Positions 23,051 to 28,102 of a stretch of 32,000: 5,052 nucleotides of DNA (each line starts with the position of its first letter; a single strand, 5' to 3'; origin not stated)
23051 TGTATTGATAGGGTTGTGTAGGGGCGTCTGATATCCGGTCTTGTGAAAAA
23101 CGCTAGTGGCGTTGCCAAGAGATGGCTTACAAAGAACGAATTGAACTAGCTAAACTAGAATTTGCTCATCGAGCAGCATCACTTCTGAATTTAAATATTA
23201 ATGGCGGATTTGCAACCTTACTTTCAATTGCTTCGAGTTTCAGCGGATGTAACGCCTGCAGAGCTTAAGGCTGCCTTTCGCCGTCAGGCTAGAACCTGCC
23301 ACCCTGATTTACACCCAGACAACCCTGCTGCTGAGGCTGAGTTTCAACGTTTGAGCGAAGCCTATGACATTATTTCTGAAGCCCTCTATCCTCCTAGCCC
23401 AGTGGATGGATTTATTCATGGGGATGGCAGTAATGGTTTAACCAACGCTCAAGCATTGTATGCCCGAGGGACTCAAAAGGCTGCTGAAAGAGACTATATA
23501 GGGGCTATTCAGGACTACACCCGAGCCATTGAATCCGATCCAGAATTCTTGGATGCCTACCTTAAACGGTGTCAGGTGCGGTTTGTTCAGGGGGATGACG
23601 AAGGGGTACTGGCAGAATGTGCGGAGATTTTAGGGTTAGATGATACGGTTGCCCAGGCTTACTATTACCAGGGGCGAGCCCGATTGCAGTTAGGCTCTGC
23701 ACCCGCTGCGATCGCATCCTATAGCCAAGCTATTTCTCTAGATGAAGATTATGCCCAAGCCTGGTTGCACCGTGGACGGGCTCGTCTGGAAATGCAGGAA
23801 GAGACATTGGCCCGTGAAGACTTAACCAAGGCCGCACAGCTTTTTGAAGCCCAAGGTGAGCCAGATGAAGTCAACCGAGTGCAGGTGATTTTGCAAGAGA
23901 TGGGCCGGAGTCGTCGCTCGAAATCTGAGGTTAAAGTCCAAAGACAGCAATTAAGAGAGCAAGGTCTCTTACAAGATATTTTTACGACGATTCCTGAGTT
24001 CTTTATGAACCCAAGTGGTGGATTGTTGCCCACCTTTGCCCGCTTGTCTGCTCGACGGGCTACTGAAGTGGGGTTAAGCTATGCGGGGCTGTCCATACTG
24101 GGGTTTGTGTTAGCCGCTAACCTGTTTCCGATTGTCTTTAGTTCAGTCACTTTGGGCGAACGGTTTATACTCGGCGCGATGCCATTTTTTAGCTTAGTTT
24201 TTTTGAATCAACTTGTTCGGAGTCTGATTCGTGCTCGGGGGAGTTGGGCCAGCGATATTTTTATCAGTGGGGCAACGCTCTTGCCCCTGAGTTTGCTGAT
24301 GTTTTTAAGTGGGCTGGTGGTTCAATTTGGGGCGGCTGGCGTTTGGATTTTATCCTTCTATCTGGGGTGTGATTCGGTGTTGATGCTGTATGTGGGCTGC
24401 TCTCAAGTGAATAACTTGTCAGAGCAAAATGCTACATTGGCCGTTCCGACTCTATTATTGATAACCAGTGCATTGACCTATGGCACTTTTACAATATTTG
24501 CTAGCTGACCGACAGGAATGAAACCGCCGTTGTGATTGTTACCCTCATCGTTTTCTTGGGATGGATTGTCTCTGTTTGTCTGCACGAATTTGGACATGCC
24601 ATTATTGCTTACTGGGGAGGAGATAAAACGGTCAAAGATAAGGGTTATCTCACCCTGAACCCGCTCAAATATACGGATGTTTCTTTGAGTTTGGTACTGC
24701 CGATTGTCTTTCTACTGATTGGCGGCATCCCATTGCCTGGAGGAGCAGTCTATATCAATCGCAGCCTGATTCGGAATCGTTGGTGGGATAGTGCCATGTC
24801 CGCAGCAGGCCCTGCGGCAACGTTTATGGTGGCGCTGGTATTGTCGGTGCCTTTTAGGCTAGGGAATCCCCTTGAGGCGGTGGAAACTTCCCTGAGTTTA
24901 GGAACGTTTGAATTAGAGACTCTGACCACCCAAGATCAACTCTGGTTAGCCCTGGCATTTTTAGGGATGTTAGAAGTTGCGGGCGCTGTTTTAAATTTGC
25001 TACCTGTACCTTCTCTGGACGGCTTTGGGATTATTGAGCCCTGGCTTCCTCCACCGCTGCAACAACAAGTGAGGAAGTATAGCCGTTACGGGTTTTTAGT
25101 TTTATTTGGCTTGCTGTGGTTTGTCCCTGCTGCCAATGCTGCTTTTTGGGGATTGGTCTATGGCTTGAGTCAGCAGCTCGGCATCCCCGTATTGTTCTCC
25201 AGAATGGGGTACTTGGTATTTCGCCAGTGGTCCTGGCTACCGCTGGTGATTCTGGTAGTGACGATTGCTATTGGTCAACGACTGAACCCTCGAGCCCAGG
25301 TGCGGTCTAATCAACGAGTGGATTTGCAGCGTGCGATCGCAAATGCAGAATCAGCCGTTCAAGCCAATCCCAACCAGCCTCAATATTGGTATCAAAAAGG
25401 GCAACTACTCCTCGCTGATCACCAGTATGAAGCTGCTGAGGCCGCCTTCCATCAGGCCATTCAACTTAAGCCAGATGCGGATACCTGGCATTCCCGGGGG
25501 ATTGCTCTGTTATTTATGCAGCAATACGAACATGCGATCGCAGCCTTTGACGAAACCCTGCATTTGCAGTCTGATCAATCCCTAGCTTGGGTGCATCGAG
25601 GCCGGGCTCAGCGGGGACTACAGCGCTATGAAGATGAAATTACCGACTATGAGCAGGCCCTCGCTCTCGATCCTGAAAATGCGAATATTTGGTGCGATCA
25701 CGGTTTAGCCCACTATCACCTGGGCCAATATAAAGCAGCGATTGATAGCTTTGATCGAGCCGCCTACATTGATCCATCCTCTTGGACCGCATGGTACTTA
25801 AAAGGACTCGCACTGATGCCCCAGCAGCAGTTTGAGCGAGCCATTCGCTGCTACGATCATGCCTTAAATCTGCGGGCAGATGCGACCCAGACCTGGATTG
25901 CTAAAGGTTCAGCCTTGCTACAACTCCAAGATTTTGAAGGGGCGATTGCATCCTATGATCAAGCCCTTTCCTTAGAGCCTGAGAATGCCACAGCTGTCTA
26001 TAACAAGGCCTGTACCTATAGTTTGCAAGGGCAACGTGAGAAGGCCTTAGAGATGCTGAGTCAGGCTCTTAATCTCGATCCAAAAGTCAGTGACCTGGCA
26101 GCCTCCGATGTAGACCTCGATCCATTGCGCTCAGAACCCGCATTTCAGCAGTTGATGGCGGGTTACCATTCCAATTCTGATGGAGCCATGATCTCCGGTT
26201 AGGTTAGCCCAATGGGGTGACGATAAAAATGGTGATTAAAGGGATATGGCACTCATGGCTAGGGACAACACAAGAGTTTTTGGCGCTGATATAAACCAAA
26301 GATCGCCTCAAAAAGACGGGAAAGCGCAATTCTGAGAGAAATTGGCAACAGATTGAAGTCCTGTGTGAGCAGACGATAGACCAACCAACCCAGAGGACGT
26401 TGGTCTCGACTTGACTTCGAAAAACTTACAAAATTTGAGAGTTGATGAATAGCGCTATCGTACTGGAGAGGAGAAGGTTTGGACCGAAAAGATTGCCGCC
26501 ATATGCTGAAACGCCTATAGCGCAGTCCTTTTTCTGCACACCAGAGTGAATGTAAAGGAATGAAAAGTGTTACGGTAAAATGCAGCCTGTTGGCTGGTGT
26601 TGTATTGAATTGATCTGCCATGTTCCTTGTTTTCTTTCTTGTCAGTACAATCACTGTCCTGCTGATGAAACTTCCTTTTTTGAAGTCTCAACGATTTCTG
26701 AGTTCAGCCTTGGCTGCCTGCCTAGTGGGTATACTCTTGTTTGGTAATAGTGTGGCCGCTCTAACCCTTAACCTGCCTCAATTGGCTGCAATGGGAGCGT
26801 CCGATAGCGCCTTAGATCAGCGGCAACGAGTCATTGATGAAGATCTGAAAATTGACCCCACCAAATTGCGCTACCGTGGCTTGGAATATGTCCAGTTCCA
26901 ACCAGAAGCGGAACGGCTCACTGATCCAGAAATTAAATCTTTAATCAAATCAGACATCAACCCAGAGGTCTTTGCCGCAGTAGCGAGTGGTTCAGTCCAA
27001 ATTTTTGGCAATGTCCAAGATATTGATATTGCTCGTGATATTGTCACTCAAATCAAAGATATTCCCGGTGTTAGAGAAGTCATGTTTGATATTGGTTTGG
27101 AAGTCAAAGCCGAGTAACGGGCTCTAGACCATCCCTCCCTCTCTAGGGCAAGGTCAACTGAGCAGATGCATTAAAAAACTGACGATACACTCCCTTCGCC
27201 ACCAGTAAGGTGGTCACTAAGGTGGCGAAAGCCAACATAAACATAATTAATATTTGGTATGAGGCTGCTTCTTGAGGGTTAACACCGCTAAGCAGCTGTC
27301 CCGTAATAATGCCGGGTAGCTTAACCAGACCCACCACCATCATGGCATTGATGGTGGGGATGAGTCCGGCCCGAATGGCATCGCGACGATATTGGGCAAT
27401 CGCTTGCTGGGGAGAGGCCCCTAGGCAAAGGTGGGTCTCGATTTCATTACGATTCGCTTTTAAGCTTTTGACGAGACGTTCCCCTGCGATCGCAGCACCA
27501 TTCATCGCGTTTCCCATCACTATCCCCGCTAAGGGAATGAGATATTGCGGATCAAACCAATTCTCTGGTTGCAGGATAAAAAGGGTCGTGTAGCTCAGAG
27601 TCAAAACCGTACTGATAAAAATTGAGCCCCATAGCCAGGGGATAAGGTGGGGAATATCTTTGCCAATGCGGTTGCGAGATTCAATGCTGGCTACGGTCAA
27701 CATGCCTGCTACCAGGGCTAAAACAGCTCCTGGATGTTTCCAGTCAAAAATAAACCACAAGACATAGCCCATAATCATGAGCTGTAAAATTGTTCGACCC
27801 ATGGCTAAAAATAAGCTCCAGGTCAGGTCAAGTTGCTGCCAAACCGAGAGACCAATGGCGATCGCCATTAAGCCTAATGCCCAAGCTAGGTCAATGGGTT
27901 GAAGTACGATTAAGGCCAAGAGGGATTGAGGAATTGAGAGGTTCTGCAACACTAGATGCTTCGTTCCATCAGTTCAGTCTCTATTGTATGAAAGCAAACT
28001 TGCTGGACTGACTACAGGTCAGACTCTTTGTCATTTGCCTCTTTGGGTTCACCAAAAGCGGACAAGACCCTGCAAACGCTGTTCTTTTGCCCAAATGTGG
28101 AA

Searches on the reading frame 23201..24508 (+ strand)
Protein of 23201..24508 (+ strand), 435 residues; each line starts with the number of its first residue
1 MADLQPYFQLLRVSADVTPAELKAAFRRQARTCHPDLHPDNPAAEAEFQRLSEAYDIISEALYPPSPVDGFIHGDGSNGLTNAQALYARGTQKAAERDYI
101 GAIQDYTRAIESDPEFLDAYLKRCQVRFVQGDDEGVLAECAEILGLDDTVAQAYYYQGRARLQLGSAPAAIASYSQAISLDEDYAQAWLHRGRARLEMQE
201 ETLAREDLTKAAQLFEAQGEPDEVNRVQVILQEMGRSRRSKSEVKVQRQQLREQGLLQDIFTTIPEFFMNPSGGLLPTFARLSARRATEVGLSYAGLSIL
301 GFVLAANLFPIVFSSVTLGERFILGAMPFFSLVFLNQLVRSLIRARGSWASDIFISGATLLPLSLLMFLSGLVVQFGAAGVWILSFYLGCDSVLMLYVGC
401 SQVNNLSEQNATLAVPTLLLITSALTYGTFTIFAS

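Call 8: search_protein_families(library=pfam, proteins=[window:23201-24508:+], max_evalue=0.00001)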
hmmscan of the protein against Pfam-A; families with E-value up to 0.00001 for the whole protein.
window:23201-24508:+ (435 aa): 5 families
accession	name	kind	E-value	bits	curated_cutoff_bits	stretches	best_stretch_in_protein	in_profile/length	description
PF13414.12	TPR_11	-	6.2e-14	51.8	26.8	1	158-197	1-40/42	TPR repeat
PF00226.36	DnaJ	-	1.3e-13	51.3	27.8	1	7-60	2-55/63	DnaJ domain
PF00515.34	TPR_1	-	1.5e-09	37.7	27.8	0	151-184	1-34/34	Tetratricopeptide repeat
PF07719.23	TPR_2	-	8.8e-08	32.1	27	0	151-183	1-33/34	Tetratricopeptide repeat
PF13181.12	TPR_8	-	9e-06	25.9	25.7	0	151-183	1-33/34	Tetratricopeptide repeat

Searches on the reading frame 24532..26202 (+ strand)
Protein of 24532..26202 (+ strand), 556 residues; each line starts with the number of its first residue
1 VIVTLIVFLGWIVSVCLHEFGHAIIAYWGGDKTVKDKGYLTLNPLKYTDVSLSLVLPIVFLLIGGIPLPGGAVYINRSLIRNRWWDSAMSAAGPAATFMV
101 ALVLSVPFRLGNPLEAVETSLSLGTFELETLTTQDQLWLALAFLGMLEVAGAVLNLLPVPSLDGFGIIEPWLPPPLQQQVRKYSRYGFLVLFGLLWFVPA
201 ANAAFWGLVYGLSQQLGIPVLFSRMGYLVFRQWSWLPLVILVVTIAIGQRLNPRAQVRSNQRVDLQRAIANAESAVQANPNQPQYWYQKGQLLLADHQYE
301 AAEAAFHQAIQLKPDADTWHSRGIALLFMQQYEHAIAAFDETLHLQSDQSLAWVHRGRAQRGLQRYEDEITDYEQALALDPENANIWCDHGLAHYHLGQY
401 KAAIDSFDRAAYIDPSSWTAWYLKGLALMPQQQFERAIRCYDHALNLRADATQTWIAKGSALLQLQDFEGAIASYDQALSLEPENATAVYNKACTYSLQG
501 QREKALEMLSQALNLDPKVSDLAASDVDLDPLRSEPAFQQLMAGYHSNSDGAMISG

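Call 8: search_protein_families(library=pfam, proteins=[window:24532-26202:+], max_evalue=0.00001)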
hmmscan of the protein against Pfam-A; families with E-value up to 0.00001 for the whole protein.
window:24532-26202:+ (556 aa): 17 families
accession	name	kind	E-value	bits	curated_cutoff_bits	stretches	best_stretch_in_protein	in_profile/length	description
PF00515.34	TPR_1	-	8.2e-43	143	27.8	0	454-485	3-34/34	Tetratricopeptide repeat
PF13181.12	TPR_8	-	5e-38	126.4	25.7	0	453-485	2-34/34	Tetratricopeptide repeat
PF07719.23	TPR_2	-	1.3e-37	125.2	27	0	454-485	3-34/34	Tetratricopeptide repeat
PF13414.12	TPR_11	-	8.7e-32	109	26.8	2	459-500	1-42/42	TPR repeat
PF13432.12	TPR_16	-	8.9e-25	87.2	32.7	2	371-416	18-63/65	Tetratricopeptide repeat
PF13371.12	TPR_9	-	1.7e-24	86.1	35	1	373-416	18-61/73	Tetratricopeptide repeat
PF13431.12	TPR_17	-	1.7e-21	75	24.4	0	475-506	2-33/34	Tetratricopeptide repeat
PF13428.12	TPR_14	-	6.3e-20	70.1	23.5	0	454-493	3-42/44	Tetratricopeptide repeat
PF14559.12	TPR_19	-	5.1e-17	62.4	25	1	462-522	1-61/68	Tetratricopeptide repeat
PF23914.1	TPR_CcmH_CycH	-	1.6e-15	57.7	42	0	451-518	49-119/158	Cytochrome c-type biogenesis protein H TPR domain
PF13424.12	TPR_12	-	7.4e-15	55.3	30.1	0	453-517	4-76/77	Tetratricopeptide repeat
PF12895.13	ANAPC3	-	3.5e-14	53.3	27.2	0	365-443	4-81/82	Anaphase-promoting complex, cyclosome, subunit 3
PF02163.28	Peptidase_M50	-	2.3e-10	40.6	27.2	1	9-188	4-215/221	Peptidase family M50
PF13176.12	TPR_7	-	7.5e-10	38.5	27.9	0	454-484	1-33/36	Tetratricopeptide repeat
PF14561.12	TPR_20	-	5.6e-07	30.2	25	0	471-521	7-57/90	Tetratricopeptide repeat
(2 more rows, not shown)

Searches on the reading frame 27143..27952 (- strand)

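Call 8: search_protein_families(library=pfam, proteins=[window:27143-27952:-], max_evalue=0.00001)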
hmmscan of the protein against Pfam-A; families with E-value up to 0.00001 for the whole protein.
window:27143-27952:- (269 aa): 1 family
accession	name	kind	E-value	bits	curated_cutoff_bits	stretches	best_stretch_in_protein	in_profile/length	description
PF03649.18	UPF0014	-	1e-93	313.6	22.6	1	20-260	2-242/242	Uncharacterised protein family (UPF0014)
